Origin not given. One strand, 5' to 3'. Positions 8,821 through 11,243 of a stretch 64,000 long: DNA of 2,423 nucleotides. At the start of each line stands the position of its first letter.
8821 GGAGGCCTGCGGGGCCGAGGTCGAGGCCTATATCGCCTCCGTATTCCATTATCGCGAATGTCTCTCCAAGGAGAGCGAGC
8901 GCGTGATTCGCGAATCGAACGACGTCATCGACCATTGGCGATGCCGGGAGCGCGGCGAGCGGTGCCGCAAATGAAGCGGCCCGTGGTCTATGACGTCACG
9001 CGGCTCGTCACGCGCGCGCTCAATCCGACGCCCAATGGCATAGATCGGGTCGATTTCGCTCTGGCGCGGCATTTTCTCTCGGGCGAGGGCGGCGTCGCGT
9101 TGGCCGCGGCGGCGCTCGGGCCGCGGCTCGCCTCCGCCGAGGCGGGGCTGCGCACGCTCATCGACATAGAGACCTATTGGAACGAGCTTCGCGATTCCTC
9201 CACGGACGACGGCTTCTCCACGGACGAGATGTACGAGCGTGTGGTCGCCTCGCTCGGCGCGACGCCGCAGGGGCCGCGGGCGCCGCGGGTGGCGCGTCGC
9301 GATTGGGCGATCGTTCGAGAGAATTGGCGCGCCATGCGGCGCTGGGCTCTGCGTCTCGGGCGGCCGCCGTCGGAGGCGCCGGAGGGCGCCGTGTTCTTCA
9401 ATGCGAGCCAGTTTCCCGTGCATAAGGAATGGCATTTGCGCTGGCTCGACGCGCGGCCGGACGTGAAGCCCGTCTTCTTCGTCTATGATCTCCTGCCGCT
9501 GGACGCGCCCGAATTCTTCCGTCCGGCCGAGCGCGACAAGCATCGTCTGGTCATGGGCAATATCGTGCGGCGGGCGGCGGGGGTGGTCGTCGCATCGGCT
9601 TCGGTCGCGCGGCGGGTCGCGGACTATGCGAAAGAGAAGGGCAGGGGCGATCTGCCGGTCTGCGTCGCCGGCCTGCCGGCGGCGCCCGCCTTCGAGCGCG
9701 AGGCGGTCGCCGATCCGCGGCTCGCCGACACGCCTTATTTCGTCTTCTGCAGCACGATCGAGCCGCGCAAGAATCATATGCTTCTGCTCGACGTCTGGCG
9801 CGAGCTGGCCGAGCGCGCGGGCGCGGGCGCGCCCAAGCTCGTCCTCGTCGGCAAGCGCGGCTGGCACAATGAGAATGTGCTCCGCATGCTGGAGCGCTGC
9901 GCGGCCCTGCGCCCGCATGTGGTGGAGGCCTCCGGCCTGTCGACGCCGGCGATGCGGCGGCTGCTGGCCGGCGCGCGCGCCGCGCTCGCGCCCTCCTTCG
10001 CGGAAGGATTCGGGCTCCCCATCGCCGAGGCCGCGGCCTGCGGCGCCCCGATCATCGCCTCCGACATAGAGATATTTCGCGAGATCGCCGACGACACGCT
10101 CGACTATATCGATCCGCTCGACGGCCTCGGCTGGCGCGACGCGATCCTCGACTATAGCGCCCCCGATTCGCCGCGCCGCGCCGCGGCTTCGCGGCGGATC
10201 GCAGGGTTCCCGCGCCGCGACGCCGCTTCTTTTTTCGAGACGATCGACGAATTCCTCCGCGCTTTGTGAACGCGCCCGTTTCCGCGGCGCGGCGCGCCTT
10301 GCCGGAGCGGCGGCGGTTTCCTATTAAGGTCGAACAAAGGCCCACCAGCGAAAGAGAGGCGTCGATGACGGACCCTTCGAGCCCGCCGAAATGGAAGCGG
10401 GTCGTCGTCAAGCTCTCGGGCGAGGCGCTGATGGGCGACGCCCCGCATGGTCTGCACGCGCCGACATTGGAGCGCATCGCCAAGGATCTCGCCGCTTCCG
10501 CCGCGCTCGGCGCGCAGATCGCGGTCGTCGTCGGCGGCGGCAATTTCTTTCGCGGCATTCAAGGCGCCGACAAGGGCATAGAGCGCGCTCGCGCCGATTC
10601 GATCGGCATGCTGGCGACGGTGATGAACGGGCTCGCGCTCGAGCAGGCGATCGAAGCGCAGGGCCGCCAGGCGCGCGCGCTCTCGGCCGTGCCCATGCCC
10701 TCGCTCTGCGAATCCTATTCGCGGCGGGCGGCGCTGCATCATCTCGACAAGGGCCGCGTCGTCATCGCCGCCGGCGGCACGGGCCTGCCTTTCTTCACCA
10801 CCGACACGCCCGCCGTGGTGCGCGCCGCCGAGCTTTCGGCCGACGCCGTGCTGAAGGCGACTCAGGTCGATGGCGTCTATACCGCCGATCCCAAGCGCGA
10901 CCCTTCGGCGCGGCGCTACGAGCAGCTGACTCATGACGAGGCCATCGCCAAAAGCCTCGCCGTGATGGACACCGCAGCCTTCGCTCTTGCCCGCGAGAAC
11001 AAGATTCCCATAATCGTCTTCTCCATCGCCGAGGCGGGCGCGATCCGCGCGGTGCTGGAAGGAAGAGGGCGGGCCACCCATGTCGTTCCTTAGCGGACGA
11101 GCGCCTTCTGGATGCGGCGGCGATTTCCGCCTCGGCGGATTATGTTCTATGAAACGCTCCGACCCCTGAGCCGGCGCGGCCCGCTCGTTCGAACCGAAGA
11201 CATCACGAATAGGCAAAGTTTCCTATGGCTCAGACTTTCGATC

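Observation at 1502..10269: Accessory glycoconjugate/lipid-headgroup cluster combining a split transketolase with CDP-alcohol phosphatidyltransferases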

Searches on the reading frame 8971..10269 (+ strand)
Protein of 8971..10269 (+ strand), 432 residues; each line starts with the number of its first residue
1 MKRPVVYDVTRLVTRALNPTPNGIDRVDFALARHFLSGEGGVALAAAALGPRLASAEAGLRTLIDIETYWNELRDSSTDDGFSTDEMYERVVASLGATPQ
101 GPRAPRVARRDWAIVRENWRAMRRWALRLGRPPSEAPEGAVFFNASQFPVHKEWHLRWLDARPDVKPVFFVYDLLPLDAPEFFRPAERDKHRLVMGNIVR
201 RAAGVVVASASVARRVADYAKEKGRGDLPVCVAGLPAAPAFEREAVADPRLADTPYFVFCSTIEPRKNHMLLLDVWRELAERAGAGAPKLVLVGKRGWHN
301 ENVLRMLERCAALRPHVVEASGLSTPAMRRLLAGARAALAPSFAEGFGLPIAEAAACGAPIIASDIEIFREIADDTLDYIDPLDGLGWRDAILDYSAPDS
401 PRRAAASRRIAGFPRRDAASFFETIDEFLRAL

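Call 4: search_protein_families(library=pfam, proteins=[window:8971-10269:+], max_evalue=0.01)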
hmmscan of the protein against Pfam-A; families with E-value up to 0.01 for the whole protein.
window:8971-10269:+ (432 aa): 4 families
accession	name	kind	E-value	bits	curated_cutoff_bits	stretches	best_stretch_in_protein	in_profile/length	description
PF13692.12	Glyco_trans_1_4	-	8.7e-18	65.4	27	1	255-376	2-118/142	Glycosyl transferases group 1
PF00534.26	Glycos_transf_1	-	1e-16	61.4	26.4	1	252-375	13-133/172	Glycosyl transferases group 1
PF20706.3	GT4-conflict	-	1.1e-09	38.2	26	1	193-365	138-312/385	Family 4 Glycosyltransferase in conflict systems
PF13524.12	Glyco_trans_1_2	-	0.00091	19.6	25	1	277-367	10-83/144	Glycosyl transferase-like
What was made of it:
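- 8971..10269 (+): GT4 glycosyltransferase, translationally coupled to the small-protein gene. Glyco_trans_1_4 8.7e-18 (call 4).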

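Call 5: search_protein_families(library=ncbifam, proteins=[window:8971-10269:+], max_evalue=0.01)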
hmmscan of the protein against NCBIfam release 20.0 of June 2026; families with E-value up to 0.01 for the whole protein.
window:8971-10269:+ (432 aa): 11 families
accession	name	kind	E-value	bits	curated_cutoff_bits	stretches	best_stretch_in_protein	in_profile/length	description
TIGR04047.1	MSMEG_0565_glyc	hypoth_equivalog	1.4e-12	47.4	259.85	1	251-407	190-351/373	MSMEG_0565 family glycosyltransferase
NF038229.1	Glyco4_Geo_Pelo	equivalog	4.2e-08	32.6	400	1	183-367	92-270/338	GPMC system family 4 glycosyltransferase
NF041876.1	EPS_EpsE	equivalog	1.4e-06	27.8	400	1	200-376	160-337/389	exopolysaccharide biosynthesis GT4 family glycosyltransferase EpsE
NF038295.1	EPS_HpsP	equivalog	1.9e-06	27.1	550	1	252-380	205-334/388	hormogonium polysaccharide biosynthesis glycosyltransferase HpsP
TIGR03999.1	thiol_BshA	equivalog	7.1e-05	21.9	273.7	1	258-375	203-313/375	N-acetyl-alpha-D-glucosaminyl L-malate synthase BshA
TIGR03449.1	mycothiol_MshA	equivalog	0.00017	20.7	462.5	1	258-366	224-335/406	D-inositol-3-phosphate glycosyltransferase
NF053787.1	GlcN_PG_synth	equivalog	0.00021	20.2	480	1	323-377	250-304/361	N-acetylglucosaminyl phosphatidylglycerol synthase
TIGR03088.1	stp2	hypoth_equivalog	0.00029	20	409.05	1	261-373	201-311/374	TIGR03088 family PEP-CTERM/XrtA system glycosyltransferase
TIGR02095.1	glgA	subfamily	0.00057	18.7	328.45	1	252-363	292-397/477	glycogen/starch synthase, ADP-glucose type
TIGR02472.1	sucr_P_syn_N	equivalog_domain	0.00067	18.6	576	1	326-372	331-378/439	sucrose-phosphate synthase, putative, glycosyltransferase domain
TIGR02149.1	glgA_Coryne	subfamily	0.003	16.7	302.4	1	323-374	272-323/391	glycogen synthase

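Call 45: search_solved_structures(query=window:8971-10269:+, max_evalue=0.001)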
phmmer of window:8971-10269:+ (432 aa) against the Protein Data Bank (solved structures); distinct sequences matched with E-value up to 0.001: 3.
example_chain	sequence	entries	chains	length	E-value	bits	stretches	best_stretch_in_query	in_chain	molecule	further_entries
7qsg_A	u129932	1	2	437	3.6e-06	29.3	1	317-373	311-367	D-inositol 3-phosphate glycosyltransferase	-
2w6r_A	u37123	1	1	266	0.00051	22.2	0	248-343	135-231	IMIDAZOLE GLYCEROL PHOSPHATE SYNTHASE SUBUNIT HISF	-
4n9w_A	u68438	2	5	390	0.00095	21.3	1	252-403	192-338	GDP-mannose-dependent alpha-(1-2)-phosphatidylinositol mannosyltransferase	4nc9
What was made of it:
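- The only significant glycosyltransferase hits of GT4 among solved structures are an inositol-3-phosphate glycosyltransferase and PimB' (call 45).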

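Call 77: search_protein_families(library=padloc, proteins=[window:8971-10269:+], max_evalue=0.001)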
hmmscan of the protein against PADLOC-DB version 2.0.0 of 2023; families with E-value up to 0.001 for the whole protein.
window:8971-10269:+ (432 aa): 0 families

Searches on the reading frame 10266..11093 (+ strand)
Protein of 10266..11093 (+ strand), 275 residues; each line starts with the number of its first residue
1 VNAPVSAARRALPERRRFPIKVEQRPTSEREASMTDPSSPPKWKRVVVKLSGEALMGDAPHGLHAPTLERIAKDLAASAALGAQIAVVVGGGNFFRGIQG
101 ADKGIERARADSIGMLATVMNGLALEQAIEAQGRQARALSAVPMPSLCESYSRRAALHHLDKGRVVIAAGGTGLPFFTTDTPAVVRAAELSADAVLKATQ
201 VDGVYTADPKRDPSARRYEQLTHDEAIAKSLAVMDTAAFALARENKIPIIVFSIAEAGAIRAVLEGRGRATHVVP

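Call 4: search_protein_families(library=pfam, proteins=[window:10266-11093:+], max_evalue=0.01)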
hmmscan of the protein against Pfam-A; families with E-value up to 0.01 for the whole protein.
window:10266-11093:+ (275 aa): 1 family
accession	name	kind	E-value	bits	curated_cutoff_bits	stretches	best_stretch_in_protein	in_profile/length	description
PF00696.33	AA_kinase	-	2.8e-40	139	24.9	1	44-253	1-234/234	Amino acid kinase family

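Call 5: search_protein_families(library=ncbifam, proteins=[window:10266-11093:+], max_evalue=0.01)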
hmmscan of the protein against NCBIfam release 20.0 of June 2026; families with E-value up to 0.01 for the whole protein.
window:10266-11093:+ (275 aa): 28 families (the best 25 are shown)
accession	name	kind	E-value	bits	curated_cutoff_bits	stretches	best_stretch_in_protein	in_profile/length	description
TIGR02075.1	pyrH_bact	equivalog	8e-87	290.7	243.9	1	44-273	2-232/233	UMP kinase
TIGR02076.1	pyrH_arch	equivalog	2.2e-25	89.6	158.05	1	46-273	1-221/222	UMP kinase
NF005154.0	PRK06635.1-2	equivalog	1.1e-11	44.7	376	1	179-257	154-235/407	aspartate kinase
TIGR00657.1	asp_kinases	subfamily_domain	8.8e-11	41.5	208.7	1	179-256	194-274/442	aspartate kinase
NF005155.0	PRK06635.1-4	equivalog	2e-10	40.3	346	1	156-253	121-230/407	aspartate kinase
TIGR00656.1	asp_kin_monofn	equivalog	3.2e-10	39.6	402.25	1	179-257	160-241/407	aspartate kinase, monofunctional class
NF005656.0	PRK07431.1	equivalog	8.9e-09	34.4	657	1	158-253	123-232/587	aspartate kinase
NF005153.0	PRK06635.1-1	equivalog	2.7e-08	33.2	585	1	178-253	153-231/421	aspartate kinase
NF006459.0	PRK08841.1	equivalog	5.3e-08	32.3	535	1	178-259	154-238/395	aspartate kinase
NF006234.1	PRK08373.1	subfamily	2.9e-07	30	237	1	180-251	189-262/338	aspartate kinase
TIGR01027.1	proB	equivalog_domain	5.6e-07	29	186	1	180-231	146-197/363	glutamate 5-kinase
NF005156.0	PRK06635.1-5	equivalog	5.8e-07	28.6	594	1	159-256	124-233/411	aspartate kinase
NF006959.0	PRK09436.1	equivalog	7.1e-07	27.6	726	1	180-230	208-258/819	bifunctional aspartate kinase/homoserine dehydrogenase I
NF006515.0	PRK08961.1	equivalog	1.2e-06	26.8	802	1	179-253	215-292/861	bifunctional aspartate kinase/diaminopimelate decarboxylase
NF004938.0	PRK06291.1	equivalog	1.8e-06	26.9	528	1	179-255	213-292/468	aspartate kinase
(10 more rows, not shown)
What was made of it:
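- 10365..11093 (+): pyrH, the first gene of the conserved pyrH-frr-uppS-cdsA-dxr-rseP-bamA-lpxD-fabZ-lpxA-lpxB block. Right flank only, not part of the system. TIGR02075 290.7 bits against a cutoff of 243.9 (call 5).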
